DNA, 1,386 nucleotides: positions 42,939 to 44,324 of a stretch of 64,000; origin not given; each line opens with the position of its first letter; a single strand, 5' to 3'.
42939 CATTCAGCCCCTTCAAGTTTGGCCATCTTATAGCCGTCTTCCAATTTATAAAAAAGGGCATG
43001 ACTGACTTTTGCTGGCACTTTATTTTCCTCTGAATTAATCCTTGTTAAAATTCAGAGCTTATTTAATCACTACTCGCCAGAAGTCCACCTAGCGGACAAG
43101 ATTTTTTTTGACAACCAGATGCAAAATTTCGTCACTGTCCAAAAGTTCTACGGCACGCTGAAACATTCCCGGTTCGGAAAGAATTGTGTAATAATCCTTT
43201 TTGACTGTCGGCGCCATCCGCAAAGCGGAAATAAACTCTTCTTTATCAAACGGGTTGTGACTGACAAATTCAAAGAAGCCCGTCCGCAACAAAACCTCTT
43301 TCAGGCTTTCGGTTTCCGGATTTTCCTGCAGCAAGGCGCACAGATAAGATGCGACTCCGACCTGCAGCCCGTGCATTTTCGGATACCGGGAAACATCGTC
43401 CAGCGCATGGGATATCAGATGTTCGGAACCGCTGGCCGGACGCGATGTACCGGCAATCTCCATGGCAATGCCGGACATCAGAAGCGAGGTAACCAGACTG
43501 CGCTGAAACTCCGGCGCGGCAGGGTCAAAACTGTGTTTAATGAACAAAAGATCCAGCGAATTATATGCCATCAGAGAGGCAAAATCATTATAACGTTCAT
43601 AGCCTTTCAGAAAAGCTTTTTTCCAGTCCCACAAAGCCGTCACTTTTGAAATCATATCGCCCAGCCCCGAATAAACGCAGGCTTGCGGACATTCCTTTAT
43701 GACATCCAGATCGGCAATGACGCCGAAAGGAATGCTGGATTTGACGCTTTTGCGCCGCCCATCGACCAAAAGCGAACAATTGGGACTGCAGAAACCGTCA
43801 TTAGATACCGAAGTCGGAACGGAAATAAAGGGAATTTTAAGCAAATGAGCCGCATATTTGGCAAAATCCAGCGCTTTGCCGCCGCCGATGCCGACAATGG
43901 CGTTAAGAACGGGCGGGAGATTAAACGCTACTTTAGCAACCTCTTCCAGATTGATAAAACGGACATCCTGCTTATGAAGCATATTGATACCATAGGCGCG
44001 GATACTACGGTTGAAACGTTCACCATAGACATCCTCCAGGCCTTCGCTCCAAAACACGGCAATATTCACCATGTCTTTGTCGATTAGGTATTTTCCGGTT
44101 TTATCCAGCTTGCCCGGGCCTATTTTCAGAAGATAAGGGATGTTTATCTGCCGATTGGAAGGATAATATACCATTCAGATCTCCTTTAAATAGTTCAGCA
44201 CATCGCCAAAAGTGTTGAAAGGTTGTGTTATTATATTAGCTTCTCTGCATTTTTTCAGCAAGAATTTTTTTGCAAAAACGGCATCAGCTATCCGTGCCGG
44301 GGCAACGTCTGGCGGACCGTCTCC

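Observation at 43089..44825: Archaeal-type glycerol-1-phosphate dehydrogenase translationally coupled to a HAD phosphatase in an alphaproteobacterium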

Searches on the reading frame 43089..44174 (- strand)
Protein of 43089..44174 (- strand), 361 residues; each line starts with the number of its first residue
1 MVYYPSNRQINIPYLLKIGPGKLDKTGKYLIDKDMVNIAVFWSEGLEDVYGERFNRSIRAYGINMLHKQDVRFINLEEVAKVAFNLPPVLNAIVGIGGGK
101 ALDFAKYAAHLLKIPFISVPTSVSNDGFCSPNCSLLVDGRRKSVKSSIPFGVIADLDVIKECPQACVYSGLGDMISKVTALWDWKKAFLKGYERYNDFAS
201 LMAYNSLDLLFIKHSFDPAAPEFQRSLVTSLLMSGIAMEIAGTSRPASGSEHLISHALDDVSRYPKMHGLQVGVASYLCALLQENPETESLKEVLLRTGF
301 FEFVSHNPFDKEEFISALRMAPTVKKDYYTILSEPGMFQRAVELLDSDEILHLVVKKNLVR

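Call 3: search_protein_families(library=pfam, proteins=[window:43089-44174:-])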
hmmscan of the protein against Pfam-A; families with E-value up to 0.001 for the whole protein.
window:43089-44174:- (361 aa): 2 families
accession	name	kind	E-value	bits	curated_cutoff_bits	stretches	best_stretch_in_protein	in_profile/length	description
PF13685.12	Fe-ADH_2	-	7.4e-38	130.3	28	1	17-163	1-149/149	Iron-containing alcohol dehydrogenase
PF00465.25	Fe-ADH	-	5.6e-10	39.5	31.3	1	18-141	6-151/168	Iron-containing alcohol dehydrogenase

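Call 4: search_protein_families(library=ncbifam, proteins=[window:43089-44174:-])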
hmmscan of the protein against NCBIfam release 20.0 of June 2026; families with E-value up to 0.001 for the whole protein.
window:43089-44174:- (361 aa): 6 families
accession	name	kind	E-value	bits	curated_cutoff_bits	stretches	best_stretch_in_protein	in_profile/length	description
NF002022.0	PRK00843.1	equivalog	4e-68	230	413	1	7-343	5-341/350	NAD(P)-dependent glycerol-1-phosphate dehydrogenase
NF006941.0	PRK09423.1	subfamily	6.4e-16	58.1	336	1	11-294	6-296/367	glycerol dehydrogenase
NF047954.1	PrpdilGlycDhGldA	equivalog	3.5e-10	39.7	700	1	90-176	85-174/365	bifunctional L-1,2-propanediol dehydrogenase/glycerol dehydrogenase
NF053832.1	GlycoaldRedHalo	equivalog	2.3e-08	33.6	550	1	48-176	42-174/363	glycolaldehyde reductase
NF007880.0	PRK10586.1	equivalog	1.9e-05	23.8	429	1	77-177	74-177/362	oxidoreductase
TIGR01357.1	aroB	equivalog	0.00097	18.4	305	0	91-123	84-118/344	3-dehydroquinate synthase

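Call 6: search_solved_structures(query=window:43089-44174:-, max_evalue=0.001, show_alignments=2)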
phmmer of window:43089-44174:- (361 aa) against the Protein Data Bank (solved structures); distinct sequences matched with E-value up to 0.001: 17.
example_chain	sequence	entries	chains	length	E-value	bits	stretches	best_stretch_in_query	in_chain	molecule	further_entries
3ce9_A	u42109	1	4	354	8.4e-84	285.2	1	8-354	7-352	Glycerol dehydrogenase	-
4rgq_A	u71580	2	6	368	6.3e-43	150.8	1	90-334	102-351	Glycerol-1-phosphate dehydrogenase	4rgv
4rfl_A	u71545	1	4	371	6.5e-43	150.7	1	90-334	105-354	Glycerol-1-phosphate dehydrogenase [NAD(P)+]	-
5fb3_A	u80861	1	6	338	6.1e-37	131.1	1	11-342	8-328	Glycerol-1-phosphate dehydrogenase [NAD(P)+]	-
9h4x_A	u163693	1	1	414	2e-29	106.4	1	90-279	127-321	Glycerol-1-phosphate dehydrogenase [NAD(P)+]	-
1ta9_A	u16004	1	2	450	5.9e-11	45.6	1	76-177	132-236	glycerol dehydrogenase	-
1kq3_A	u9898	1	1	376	7.8e-11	45.2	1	75-287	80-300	glycerol dehydrogenase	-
5zxl_A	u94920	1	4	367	8.8e-09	38.5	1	91-292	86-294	Glycerol dehydrogenase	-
8goa_A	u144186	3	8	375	9.3e-09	38.4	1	91-292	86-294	Glycerol dehydrogenase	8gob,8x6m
8k1g_A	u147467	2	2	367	1.4e-08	37.8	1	91-177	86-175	Glycerol dehydrogenase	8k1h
5xn8_A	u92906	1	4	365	1.1e-07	34.9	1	90-293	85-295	Glycerol Dehydrogenase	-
4mca_A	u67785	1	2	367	2.5e-07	33.7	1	91-243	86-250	Glycerol dehydrogenase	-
6csj_A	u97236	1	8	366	3.3e-06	30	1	91-289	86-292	Glycerol dehydrogenase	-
13go_A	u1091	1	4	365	1.1e-05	28.2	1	91-176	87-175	Glycerol dehydrogenase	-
1jpu_A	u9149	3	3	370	5.5e-05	26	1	77-176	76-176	glycerol dehydrogenase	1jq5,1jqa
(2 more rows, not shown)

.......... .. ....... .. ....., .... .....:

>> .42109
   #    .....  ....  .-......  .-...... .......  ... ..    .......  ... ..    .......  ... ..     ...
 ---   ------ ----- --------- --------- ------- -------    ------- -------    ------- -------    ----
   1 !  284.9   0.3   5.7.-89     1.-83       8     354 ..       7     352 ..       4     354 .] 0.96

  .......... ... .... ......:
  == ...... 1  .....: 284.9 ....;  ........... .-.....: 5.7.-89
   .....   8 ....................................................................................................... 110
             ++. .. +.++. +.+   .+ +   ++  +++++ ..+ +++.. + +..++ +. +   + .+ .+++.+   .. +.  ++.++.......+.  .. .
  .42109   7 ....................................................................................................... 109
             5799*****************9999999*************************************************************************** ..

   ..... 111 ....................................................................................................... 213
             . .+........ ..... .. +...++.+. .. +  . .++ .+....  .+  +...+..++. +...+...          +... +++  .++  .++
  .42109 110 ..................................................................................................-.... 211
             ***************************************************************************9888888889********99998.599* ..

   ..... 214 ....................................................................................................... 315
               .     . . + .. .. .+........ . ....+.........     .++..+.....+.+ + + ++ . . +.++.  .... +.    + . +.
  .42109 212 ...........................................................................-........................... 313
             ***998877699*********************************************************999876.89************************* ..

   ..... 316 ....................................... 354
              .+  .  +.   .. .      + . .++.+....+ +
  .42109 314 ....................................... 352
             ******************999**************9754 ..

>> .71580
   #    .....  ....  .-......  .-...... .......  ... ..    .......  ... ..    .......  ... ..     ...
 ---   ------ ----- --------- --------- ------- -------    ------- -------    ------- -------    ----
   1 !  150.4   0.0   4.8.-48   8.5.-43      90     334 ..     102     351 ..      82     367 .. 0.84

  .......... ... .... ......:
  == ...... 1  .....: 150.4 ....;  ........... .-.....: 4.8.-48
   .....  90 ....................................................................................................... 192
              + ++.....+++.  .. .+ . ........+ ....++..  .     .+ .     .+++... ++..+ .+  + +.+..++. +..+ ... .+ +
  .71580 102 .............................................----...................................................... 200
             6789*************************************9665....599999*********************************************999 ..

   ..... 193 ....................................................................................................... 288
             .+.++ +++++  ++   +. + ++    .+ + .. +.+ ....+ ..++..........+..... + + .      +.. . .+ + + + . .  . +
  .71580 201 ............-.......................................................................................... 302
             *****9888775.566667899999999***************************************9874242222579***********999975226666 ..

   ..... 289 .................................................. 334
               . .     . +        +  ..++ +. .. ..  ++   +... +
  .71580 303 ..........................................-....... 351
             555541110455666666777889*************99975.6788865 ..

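Call 7: find_homologous_proteins(query=window:43089-44174:-)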
Query window:43089-44174:- (361 aa): 4829 proteins with E <= 0.001 among 8000 candidates; the best 120 are listed.
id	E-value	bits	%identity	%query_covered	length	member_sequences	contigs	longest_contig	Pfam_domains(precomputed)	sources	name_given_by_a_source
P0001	4.9e-239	811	99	100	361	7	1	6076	PF13685.13,PF00465.26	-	-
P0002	1.8e-212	723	86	100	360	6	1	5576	PF13685.13,PF00465.26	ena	-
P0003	8.5e-187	639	78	99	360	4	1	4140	PF13685.13,PF00465.26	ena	-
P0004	2.1e-186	638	78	98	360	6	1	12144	PF13685.13,PF00465.26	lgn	-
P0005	3.9e-186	637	77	99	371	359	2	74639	PF13685.13,PF00465.26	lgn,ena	-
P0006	1.3e-183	628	76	99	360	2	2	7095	PF13685.13,PF00465.26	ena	-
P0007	6.5e-183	626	76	99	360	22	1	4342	PF13685.13,PF00465.26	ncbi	-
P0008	9.4e-182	622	75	99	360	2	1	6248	PF13685.13,PF00465.26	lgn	-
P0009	7.7e-180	616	74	99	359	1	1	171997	PF13685.13,PF00465.26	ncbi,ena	-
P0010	1.5e-174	599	72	99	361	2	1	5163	PF13685.13,PF00465.26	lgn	-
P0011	2.2e-174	598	73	99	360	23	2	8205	PF13685.13,PF00465.26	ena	-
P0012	2.4e-172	591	71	98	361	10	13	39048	PF13685.13,PF00465.26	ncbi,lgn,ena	-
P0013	4.1e-171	587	71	98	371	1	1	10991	PF13685.13,PF00465.26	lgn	-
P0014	1.4e-170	585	71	99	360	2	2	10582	PF13685.13,PF00465.26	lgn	-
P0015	2.4e-170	585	70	99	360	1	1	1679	PF13685.13,PF00465.26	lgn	-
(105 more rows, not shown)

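Call 13: find_related_loci(query=window:43089-44174:-, collection=genome_contigs, flank=6000)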
Query window:43089-44174:- (361 aa) in genome_contigs; peptide patterns used: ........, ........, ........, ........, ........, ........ (x = any residue, [..] = any of these).
40 stretches matched a pattern; 10 encode a relative of the query (tblastn E <= 1e-3); 10 distinct loci.
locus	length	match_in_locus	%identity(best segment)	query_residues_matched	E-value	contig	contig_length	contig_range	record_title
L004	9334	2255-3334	87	1-360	0e+0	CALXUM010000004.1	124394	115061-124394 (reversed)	MAG: uncultured Alphaproteobacteria bacterium isolate BRZ_CT__bin98 genome assembly, contig: BRZ_CT__NODE_247_length_124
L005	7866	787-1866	77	1-359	0e+0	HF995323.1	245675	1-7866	Proteobacteria bacterium CAG:495 genomic scaffold, scf117, whole genome shotgun sequence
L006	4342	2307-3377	76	1-356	0e+0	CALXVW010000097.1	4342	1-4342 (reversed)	MAG: uncultured Alphaproteobacteria bacterium isolate E40__bin9 genome assembly, contig: E40__k127_929645, whole genome 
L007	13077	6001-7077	74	1-359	0e+0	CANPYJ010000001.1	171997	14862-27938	MAG: uncultured Alphaproteobacteria bacterium isolate Lapin-004__bin38 genome assembly, contig: Lapin-004__NODE_31_lengt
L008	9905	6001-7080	73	1-359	0e+0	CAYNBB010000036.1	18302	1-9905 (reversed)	MAG TPA_asm: uncultured Azospirillaceae bacterium isolate SRP225648_co1_885 genome assembly, contig: NODE_7444_length_18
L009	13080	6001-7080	73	1-359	0e+0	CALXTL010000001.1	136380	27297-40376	MAG: uncultured Alphaproteobacteria bacterium isolate BRZ_KN__bin99 genome assembly, contig: BRZ_KN__NODE_105_length_136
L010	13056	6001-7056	71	6-357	0e+0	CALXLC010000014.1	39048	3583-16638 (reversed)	MAG: uncultured Alphaproteobacteria bacterium isolate E27__bin196 genome assembly, contig: E27__k127_474524, whole genom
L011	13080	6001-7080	73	1-359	6e-180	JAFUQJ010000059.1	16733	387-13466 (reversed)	MAG: Alphaproteobacteria bacterium isolate RGIG4730 Roe_deer_Rectum.Co__c791972, whole genome shotgun sequence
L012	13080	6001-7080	73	1-359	2e-178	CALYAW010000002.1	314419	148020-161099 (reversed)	MAG: uncultured Alphaproteobacteria bacterium isolate BRZ_DM__bin108 genome assembly, contig: BRZ_DM__NODE_23_length_314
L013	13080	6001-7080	72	1-359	3e-176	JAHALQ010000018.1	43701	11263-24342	MAG: Proteobacteria bacterium isolate L3_072_000M1_dasL3_072_000M1_concoct_80 L3_072_000M1_scaffold_1167, whole genome s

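Call 26: search_protein_representatives(protein=window:43089-44174:-)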
Query: 361 residues. Proteins with E-value up to 0.001 (for the whole library): 3930; up to 1e-10: 2361; up to 1e-30: 327. The best 150 are listed.
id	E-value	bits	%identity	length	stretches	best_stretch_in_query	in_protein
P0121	4.0e-130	450.7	59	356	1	6-355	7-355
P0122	5.8e-85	302.2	45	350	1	9-346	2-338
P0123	8.7e-81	288.5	39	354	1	9-357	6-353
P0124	5.8e-80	285.8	40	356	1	7-354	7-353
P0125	1.1e-79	284.8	41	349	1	12-355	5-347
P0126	2.0e-77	277.4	41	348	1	10-352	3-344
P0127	1.3e-76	274.8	41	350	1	9-348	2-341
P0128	2.0e-75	270.9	39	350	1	10-352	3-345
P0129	4.1e-74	266.5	40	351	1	12-349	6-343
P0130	2.0e-73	264.3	40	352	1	7-356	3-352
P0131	2.3e-72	260.8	39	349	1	9-349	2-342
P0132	7.6e-72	259.1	60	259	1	6-210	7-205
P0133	3.8e-71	256.8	94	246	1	232-361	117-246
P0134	4.8e-71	256.4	41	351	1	9-351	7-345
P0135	1.7e-67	244.8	38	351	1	9-355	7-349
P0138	2.3e-61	224.6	37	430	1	8-355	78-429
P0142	1.5e-58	215.4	33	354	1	8-356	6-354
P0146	1.1e-55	206.0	36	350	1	7-343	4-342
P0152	2.0e-50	188.6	38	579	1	75-336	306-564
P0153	2.1e-49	185.3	40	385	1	91-347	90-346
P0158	1.6e-48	182.4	40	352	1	75-333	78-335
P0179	4.3e-45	171.1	34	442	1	6-353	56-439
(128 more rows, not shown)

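Call 30: search_protein_families(library=ncbifam, alignment_id=A1, max_evalue=1e-10)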
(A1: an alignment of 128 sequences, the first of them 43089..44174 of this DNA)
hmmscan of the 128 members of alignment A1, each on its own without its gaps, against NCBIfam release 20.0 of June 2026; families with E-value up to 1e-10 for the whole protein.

A. member 1, window:43089-44174:- (361 aa): 2 families
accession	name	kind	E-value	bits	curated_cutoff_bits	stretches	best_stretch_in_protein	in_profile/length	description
NF002022.0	PRK00843.1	equivalog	4e-68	230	413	1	7-343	5-341/350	NAD(P)-dependent glycerol-1-phosphate dehydrogenase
NF006941.0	PRK09423.1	subfamily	6.4e-16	58.1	336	1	11-294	6-296/367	glycerol dehydrogenase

B. families by the number of members that match (of 128 scanned): 8 families
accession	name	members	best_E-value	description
NF002022.0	PRK00843.1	128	2e-148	NAD(P)-dependent glycerol-1-phosphate dehydrogenase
NF006941.0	PRK09423.1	125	7.8e-37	glycerol dehydrogenase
NF053832.1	GlycoaldRedHalo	111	1.1e-30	glycolaldehyde reductase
NF047954.1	PrpdilGlycDhGldA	104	1e-25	bifunctional L-1,2-propanediol dehydrogenase/glycerol dehydrogenase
NF007880.0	PRK10586.1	43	4.7e-19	oxidoreductase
TIGR01357.1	aroB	5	4.6e-14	3-dehydroquinate synthase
TIGR01489.1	DKMTPPase-SF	1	1e-19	MtnX-like HAD-IB family phosphatase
TIGR01488.1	HAD-SF-IB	1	2.7e-17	HAD-IB family phosphatase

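Call 31: search_protein_families(library=ncbifam, proteins=[P0152, P0138, P0179, P0121, P0122, P0123, P0142, P0146, P0153, P0158], max_evalue=1e-8)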
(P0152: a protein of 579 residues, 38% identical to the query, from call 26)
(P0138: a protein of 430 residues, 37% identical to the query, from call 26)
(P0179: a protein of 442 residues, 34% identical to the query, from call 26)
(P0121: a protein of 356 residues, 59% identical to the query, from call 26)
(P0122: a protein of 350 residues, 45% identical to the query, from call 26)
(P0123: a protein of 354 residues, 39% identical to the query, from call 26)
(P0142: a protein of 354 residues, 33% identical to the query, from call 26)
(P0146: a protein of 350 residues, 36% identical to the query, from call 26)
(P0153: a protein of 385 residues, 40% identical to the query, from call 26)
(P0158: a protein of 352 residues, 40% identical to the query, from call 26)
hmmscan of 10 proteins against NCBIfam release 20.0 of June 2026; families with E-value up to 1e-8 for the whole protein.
P0152 (579 aa): 15 families
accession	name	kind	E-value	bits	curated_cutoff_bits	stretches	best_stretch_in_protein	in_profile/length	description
NF002022.0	PRK00843.1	equivalog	5.2e-94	315.1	413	1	238-577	3-347/350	NAD(P)-dependent glycerol-1-phosphate dehydrogenase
NF006941.0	PRK09423.1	subfamily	1.9e-26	92.8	336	1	242-571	4-349/367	glycerol dehydrogenase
NF041135.1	IPPtranDIPPsyn_Thcocales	equivalog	2.8e-24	85.9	580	1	4-231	3-217/419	bifunctional L-myo-inositol-1-phosphate cytidylyltransferase/CDP-L-myo-inositol myo-inositolphosphotransferase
TIGR03992.1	Arch_glmU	subfamily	1.5e-22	80.1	292.1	1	4-235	3-235/393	bifunctional sugar-1-phosphate nucleotidylyltransferase/acetyltransferase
NF053832.1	GlycoaldRedHalo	equivalog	3.5e-20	72.4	550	1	276-577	44-355/363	glycolaldehyde reductase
NF041173.1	Sug_nt_acttase_Thmprot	equivalog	1.3e-15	57.3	600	1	4-244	3-240/405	bifunctional sugar-1-phosphate nucleotidylyltransferase/acetyltransferase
NF047954.1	PrpdilGlycDhGldA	equivalog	8e-14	51.6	700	1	244-539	6-316/365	bifunctional L-1,2-propanediol dehydrogenase/glycerol dehydrogenase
NF041313.1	UDPGP_AglF_Halo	equivalog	8.5e-14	51.6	400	1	4-121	3-120/234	UTP--glucose-1-phosphate uridylyltransferase AglF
NF010940.0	PRK14360.1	equivalog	8.2e-13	47.7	602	1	1-119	1-118/452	bifunctional UDP-N-acetylglucosamine diphosphorylase/glucosamine-1-phosphate N-acetyltransferase GlmU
NF007880.0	PRK10586.1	equivalog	1.1e-10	41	429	1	239-578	5-358/362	oxidoreductase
NF045761.1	NAMPUrTaseMurU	equivalog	2.8e-10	40.5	250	1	4-63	3-62/226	N-acetylmuramate alpha-1-phosphate uridylyltransferase MurU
NF045665.1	NTPtran_DVU1551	equivalog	6.4e-10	38.6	315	1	3-89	2-81/359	DVU_1551 family NTP transferase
TIGR01173.1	glmU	equivalog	1.2e-09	37.5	366.85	1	3-122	2-119/452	bifunctional UDP-N-acetylglucosamine diphosphorylase/glucosamine-1-phosphate N-acetyltransferase GlmU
NF010933.0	PRK14353.1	equivalog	1.7e-09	36.8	505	1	2-120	6-124/453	bifunctional UDP-N-acetylglucosamine diphosphorylase/glucosamine-1-phosphate N-acetyltransferase GlmU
TIGR03310.1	matur_MocA_YgfJ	equivalog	7.3e-09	35.9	186.45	0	4-118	2-113/188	molybdenum cofactor cytidylyltransferase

P0138 (430 aa): 5 families
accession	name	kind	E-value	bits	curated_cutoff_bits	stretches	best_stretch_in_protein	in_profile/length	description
NF002022.0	PRK00843.1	equivalog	1.6e-55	188.5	413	1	77-409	5-334/350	NAD(P)-dependent glycerol-1-phosphate dehydrogenase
NF006941.0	PRK09423.1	subfamily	1.1e-24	86.9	336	1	78-287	3-214/367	glycerol dehydrogenase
NF047954.1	PrpdilGlycDhGldA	equivalog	4.3e-21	75.6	700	1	89-286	14-213/365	bifunctional L-1,2-propanediol dehydrogenase/glycerol dehydrogenase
NF053832.1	GlycoaldRedHalo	equivalog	8.2e-13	48.2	550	1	90-287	15-213/363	glycolaldehyde reductase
NF007880.0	PRK10586.1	equivalog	2.7e-12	46.3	429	1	93-250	22-178/362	oxidoreductase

P0179 (442 aa): 3 families
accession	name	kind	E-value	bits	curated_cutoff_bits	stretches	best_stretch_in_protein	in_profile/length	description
NF002022.0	PRK00843.1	equivalog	3.2e-39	134.9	413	1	56-422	4-334/350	NAD(P)-dependent glycerol-1-phosphate dehydrogenase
NF006941.0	PRK09423.1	subfamily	4.5e-12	45.5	336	1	58-249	3-177/367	glycerol dehydrogenase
NF053866.1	CholDhdGbsBBac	equivalog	4.7e-09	35.4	550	1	56-169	8-113/392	choline dehydrogenase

P0121 (356 aa): 4 families
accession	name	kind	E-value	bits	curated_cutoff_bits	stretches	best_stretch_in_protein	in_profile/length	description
NF002022.0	PRK00843.1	equivalog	2e-71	240.8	413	1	7-347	4-345/350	NAD(P)-dependent glycerol-1-phosphate dehydrogenase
NF006941.0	PRK09423.1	subfamily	2.1e-17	63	336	1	13-284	7-287/367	glycerol dehydrogenase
NF047954.1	PrpdilGlycDhGldA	equivalog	5.8e-12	45.5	700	1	89-177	84-175/365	bifunctional L-1,2-propanediol dehydrogenase/glycerol dehydrogenase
NF053832.1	GlycoaldRedHalo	equivalog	7.5e-10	38.5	550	1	23-176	17-174/363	glycolaldehyde reductase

P0122 (350 aa): 4 families
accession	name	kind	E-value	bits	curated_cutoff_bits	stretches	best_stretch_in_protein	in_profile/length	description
NF002022.0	PRK00843.1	equivalog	2.2e-60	204.5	413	1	3-328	8-334/350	NAD(P)-dependent glycerol-1-phosphate dehydrogenase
NF006941.0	PRK09423.1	subfamily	2.2e-19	69.5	336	1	12-168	14-173/367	glycerol dehydrogenase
NF047954.1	PrpdilGlycDhGldA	equivalog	3.6e-17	62.6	700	1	14-169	16-174/365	bifunctional L-1,2-propanediol dehydrogenase/glycerol dehydrogenase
NF053832.1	GlycoaldRedHalo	equivalog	1.1e-14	54.4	550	1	16-188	18-190/363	glycolaldehyde reductase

P0123 (354 aa): 5 families
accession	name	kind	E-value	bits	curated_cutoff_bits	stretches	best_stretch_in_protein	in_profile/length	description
NF002022.0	PRK00843.1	equivalog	3.3e-72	243.4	413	1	3-342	4-345/350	NAD(P)-dependent glycerol-1-phosphate dehydrogenase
NF006941.0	PRK09423.1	subfamily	8.3e-21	74.2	336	1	10-208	8-211/367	glycerol dehydrogenase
NF053832.1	GlycoaldRedHalo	equivalog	5.3e-15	55.4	550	1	9-174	7-175/363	glycolaldehyde reductase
NF047954.1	PrpdilGlycDhGldA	equivalog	1.6e-14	53.9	700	1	14-174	12-175/365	bifunctional L-1,2-propanediol dehydrogenase/glycerol dehydrogenase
NF007880.0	PRK10586.1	equivalog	2.3e-09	36.7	429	1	17-175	19-178/362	oxidoreductase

P0142 (354 aa): 4 families
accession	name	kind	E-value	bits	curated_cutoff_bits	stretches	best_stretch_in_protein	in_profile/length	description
NF002022.0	PRK00843.1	equivalog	8.9e-70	235.4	413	1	4-343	4-344/350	NAD(P)-dependent glycerol-1-phosphate dehydrogenase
NF006941.0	PRK09423.1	subfamily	2.4e-20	72.7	336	1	18-293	15-297/367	glycerol dehydrogenase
NF053832.1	GlycoaldRedHalo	equivalog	4.2e-15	55.8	550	1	19-275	16-279/363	glycolaldehyde reductase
NF047954.1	PrpdilGlycDhGldA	equivalog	4.3e-15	55.8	700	1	19-175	16-175/365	bifunctional L-1,2-propanediol dehydrogenase/glycerol dehydrogenase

P0146 (350 aa): 5 families
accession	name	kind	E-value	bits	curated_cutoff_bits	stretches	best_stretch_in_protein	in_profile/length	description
NF002022.0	PRK00843.1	equivalog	1.5e-99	333.3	413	1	4-350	5-350/350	NAD(P)-dependent glycerol-1-phosphate dehydrogenase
NF006941.0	PRK09423.1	subfamily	9.2e-22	77.3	336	1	5-293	3-297/367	glycerol dehydrogenase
NF053832.1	GlycoaldRedHalo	equivalog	1.3e-19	70.6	550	1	45-336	40-344/363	glycolaldehyde reductase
NF047954.1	PrpdilGlycDhGldA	equivalog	7.7e-11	41.8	700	1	60-293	59-297/365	bifunctional L-1,2-propanediol dehydrogenase/glycerol dehydrogenase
NF007880.0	PRK10586.1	equivalog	9.5e-09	34.7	429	0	20-172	22-177/362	oxidoreductase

P0153 (385 aa): 4 families
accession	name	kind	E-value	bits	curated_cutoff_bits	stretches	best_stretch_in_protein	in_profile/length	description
NF002022.0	PRK00843.1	equivalog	7.9e-93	311.2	413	1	6-336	6-334/350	NAD(P)-dependent glycerol-1-phosphate dehydrogenase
NF006941.0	PRK09423.1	subfamily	8.1e-21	74.2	336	1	34-311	28-316/367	glycerol dehydrogenase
NF053832.1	GlycoaldRedHalo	equivalog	3.3e-17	62.7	550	1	37-288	31-290/363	glycolaldehyde reductase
NF047954.1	PrpdilGlycDhGldA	equivalog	9.1e-11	41.6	700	1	33-176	27-175/365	bifunctional L-1,2-propanediol dehydrogenase/glycerol dehydrogenase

P0158 (352 aa): 5 families
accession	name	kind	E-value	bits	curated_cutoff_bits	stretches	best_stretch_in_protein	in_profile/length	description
NF002022.0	PRK00843.1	equivalog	1.2e-84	284.3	413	1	4-336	5-332/350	NAD(P)-dependent glycerol-1-phosphate dehydrogenase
NF006941.0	PRK09423.1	subfamily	9.9e-20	70.7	336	1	32-222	25-220/367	glycerol dehydrogenase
NF053832.1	GlycoaldRedHalo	equivalog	2.3e-14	53.3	550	1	27-178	20-175/363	glycolaldehyde reductase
NF047954.1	PrpdilGlycDhGldA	equivalog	1.9e-11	43.8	700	1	37-177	30-174/365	bifunctional L-1,2-propanediol dehydrogenase/glycerol dehydrogenase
NF007880.0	PRK10586.1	equivalog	1e-09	37.9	429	1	23-139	23-135/362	oxidoreductase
